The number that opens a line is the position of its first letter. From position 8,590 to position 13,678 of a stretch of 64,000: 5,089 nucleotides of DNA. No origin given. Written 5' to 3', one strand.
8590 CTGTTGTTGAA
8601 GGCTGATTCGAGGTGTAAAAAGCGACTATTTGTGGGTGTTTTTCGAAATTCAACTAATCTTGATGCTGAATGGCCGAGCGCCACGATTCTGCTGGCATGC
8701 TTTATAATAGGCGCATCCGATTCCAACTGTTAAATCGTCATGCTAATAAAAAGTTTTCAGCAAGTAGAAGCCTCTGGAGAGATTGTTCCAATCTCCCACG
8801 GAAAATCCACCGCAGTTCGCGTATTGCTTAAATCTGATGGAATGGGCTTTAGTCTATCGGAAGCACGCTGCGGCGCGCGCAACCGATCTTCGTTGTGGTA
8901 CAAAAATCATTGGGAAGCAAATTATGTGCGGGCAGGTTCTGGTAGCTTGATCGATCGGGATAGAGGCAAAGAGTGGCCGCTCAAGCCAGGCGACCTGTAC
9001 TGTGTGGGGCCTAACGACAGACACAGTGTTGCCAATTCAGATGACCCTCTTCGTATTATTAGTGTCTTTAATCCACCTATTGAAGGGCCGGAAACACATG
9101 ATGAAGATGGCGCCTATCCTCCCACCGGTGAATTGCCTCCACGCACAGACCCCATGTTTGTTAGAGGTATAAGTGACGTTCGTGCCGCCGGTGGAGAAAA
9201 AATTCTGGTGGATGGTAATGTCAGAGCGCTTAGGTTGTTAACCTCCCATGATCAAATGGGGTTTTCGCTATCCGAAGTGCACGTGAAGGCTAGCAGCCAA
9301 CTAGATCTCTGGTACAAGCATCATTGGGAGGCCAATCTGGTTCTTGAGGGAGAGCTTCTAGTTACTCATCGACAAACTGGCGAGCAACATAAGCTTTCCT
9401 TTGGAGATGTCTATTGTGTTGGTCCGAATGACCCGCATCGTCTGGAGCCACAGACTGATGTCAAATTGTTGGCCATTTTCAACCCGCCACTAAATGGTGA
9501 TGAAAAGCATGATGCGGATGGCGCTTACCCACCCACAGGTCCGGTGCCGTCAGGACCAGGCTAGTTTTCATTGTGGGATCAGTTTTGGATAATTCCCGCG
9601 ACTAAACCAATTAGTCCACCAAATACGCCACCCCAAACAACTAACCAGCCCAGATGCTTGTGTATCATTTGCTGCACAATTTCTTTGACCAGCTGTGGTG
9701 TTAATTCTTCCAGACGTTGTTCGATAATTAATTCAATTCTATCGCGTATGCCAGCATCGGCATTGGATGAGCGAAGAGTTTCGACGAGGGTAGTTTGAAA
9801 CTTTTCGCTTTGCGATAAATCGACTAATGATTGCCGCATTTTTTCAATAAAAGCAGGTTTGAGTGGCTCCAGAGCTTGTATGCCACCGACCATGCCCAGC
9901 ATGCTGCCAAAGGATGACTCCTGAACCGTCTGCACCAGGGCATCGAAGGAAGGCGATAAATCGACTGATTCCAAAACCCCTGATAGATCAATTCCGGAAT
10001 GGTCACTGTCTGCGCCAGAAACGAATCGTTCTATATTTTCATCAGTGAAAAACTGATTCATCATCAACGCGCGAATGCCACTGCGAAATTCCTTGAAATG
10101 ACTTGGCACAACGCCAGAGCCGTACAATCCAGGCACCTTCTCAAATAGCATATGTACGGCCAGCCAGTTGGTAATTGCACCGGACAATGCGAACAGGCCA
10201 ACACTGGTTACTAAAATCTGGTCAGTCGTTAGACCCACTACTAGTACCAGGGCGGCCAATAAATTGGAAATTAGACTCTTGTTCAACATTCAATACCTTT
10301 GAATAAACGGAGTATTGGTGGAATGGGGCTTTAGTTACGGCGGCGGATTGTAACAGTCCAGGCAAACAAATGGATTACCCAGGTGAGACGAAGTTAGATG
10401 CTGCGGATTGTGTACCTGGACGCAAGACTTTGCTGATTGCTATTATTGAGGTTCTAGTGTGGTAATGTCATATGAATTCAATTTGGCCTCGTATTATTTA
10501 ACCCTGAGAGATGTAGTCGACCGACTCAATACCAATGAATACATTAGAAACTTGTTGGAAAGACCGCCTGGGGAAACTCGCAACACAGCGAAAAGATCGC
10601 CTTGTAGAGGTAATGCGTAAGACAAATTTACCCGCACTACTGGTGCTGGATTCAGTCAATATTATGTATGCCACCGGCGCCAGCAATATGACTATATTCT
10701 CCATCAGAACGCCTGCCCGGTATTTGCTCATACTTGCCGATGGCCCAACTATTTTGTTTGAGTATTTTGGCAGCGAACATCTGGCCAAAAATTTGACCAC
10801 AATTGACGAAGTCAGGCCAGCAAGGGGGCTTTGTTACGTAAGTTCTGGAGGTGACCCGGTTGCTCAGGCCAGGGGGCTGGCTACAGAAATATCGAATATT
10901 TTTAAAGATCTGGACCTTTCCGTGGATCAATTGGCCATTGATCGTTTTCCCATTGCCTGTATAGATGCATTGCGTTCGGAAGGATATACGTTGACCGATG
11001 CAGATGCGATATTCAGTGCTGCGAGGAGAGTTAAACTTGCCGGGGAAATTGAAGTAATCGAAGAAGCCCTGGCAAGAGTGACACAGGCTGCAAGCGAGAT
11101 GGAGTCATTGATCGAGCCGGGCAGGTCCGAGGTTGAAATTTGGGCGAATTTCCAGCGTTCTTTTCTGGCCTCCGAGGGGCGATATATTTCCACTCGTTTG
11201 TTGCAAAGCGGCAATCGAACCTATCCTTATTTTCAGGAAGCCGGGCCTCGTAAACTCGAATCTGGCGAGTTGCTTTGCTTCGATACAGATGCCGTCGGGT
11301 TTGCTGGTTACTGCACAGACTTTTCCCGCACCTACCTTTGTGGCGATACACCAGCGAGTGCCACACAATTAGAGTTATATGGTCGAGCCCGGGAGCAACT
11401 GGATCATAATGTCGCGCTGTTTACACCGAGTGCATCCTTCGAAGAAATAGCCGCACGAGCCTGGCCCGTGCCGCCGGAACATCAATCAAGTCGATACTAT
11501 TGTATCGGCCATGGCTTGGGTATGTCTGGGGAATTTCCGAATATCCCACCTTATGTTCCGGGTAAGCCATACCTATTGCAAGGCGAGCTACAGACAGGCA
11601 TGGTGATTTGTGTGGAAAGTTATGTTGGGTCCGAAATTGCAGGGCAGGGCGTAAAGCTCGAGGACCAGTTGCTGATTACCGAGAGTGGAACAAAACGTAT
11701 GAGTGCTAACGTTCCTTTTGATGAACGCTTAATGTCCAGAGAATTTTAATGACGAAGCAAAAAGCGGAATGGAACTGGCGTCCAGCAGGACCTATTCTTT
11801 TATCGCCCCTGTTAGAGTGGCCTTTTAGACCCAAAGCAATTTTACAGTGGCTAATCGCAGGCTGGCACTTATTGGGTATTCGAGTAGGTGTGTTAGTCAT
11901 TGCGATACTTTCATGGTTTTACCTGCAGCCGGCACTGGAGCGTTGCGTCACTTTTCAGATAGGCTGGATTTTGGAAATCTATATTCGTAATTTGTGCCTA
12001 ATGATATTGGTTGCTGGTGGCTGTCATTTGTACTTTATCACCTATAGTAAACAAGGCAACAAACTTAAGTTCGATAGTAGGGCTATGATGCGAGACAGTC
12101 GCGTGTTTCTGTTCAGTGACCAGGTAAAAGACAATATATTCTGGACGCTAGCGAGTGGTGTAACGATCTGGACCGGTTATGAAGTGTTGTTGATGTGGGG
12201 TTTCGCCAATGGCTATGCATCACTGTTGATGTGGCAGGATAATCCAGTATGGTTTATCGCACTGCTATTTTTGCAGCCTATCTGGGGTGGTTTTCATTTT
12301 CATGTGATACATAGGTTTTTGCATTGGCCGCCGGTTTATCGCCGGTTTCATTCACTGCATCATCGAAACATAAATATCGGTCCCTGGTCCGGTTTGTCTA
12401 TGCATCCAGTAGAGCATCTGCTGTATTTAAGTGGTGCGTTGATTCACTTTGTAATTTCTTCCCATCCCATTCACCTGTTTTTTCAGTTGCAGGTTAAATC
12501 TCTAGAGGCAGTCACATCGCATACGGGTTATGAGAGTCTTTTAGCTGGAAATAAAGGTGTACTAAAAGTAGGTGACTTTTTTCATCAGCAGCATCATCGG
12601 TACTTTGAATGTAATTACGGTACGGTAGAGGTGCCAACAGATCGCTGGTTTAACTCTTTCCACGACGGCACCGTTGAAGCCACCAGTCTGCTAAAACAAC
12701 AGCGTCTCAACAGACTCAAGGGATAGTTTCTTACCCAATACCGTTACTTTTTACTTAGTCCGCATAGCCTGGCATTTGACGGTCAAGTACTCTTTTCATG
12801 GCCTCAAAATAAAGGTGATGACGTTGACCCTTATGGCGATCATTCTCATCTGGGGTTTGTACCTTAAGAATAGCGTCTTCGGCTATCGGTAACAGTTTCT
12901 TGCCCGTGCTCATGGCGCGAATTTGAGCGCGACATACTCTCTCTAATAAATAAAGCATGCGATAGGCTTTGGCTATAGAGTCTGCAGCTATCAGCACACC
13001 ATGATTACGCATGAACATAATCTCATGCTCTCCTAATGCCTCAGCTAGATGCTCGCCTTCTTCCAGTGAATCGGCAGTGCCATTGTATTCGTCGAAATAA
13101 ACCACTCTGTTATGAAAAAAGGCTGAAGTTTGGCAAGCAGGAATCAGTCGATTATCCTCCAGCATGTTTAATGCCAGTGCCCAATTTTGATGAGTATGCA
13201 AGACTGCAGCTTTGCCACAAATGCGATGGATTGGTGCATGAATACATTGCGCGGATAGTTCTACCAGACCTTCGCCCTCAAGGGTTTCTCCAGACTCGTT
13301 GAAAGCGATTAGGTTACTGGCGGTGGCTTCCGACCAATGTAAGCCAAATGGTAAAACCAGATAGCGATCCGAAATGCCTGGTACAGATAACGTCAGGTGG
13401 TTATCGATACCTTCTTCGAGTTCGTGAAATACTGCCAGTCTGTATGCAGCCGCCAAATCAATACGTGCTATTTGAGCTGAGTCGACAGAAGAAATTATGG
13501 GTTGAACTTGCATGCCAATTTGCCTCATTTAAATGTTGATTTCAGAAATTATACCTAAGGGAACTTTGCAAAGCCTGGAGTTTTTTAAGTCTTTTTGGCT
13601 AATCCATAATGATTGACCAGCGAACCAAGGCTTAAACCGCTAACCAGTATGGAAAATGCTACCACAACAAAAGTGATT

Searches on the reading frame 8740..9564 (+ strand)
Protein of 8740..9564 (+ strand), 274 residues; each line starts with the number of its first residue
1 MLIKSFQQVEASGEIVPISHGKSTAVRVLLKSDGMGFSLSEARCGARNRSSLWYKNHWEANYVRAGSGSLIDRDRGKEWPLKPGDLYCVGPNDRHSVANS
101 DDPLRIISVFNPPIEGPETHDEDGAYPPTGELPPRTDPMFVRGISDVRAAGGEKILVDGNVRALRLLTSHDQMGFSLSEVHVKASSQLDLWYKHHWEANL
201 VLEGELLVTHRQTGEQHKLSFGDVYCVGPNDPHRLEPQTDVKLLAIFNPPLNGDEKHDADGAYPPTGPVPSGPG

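Call 69: search_protein_families(library=pfam, proteins=[window:8740-9564:+], max_evalue=0.00001)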
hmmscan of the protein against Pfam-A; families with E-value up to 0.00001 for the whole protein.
window:8740-9564:+ (274 aa): 3 families
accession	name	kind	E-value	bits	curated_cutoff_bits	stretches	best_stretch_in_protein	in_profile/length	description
PF06339.18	Ectoine_synth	-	2.3e-67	225.5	27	2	1-128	1-125/127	Ectoine synthase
PF07883.17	Cupin_2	-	3.7e-16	59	27.2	2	57-110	19-70/70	Cupin domain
PF02311.25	AraC_binding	-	3.1e-07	30.6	21.1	0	61-130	27-95/135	AraC-like ligand binding domain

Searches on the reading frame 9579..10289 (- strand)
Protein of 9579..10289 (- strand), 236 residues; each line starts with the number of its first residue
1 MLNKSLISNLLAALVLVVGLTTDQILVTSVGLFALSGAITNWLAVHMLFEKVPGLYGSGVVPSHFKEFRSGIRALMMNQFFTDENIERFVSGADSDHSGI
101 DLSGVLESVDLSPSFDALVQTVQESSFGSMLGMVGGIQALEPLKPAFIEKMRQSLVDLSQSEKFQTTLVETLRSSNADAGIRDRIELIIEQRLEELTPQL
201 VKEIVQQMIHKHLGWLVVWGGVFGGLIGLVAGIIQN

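Call 69: search_protein_families(library=pfam, proteins=[window:9579-10289:-], max_evalue=0.00001)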
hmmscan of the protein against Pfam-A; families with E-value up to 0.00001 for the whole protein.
window:9579-10289:- (236 aa): 1 family
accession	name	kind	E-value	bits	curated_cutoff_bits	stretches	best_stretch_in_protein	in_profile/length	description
PF04286.17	DUF445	-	1.4e-13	51.9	33.8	1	150-234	278-364/368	Protein of unknown function (DUF445)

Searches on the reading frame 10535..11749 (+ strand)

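Call 69: search_protein_families(library=pfam, proteins=[window:10535-11749:+], max_evalue=0.00001)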
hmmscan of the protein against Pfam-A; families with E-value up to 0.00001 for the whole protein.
window:10535-11749:+ (404 aa): 1 family
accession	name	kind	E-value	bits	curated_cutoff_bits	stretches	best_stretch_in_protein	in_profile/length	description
PF00557.29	Peptidase_M24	-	1.8e-26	93.6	23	1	174-383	2-208/208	Metallopeptidase family M24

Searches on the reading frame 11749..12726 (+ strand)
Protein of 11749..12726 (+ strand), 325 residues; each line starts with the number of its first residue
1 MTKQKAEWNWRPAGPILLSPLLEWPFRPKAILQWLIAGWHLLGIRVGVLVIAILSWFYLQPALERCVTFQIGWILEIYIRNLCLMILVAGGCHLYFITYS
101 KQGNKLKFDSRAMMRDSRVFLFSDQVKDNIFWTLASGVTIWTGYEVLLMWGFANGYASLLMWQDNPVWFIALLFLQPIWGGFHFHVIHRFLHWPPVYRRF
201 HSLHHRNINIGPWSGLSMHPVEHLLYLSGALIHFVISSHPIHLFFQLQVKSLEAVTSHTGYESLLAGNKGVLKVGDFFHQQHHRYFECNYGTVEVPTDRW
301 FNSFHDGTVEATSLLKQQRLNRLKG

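Call 69: search_protein_families(library=pfam, proteins=[window:11749-12726:+], max_evalue=0.00001)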
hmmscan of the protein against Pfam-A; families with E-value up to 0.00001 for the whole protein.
window:11749-12726:+ (325 aa): 1 family
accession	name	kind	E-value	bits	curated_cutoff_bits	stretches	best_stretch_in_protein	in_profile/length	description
PF04116.19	FA_hydroxylase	-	6.6e-16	59.4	31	1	179-302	7-131/132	Fatty acid hydroxylase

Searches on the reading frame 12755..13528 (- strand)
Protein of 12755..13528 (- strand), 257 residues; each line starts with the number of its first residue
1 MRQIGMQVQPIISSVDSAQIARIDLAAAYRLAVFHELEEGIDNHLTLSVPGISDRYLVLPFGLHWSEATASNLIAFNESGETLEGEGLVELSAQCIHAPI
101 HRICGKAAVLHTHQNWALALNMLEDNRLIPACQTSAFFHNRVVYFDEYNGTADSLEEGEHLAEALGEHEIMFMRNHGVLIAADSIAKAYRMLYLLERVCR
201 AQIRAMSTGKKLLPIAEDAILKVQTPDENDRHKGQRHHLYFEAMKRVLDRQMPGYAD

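Call 69: search_protein_families(library=pfam, proteins=[window:12755-13528:-], max_evalue=0.00001)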
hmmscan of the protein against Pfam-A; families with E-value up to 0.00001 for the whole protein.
window:12755-13528:- (257 aa): 1 family
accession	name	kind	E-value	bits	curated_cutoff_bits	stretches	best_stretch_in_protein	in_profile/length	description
PF00596.27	Aldolase_II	-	1.9e-32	113.1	22.2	1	24-203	2-183/183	Class II Aldolase and Adducin N-terminal domain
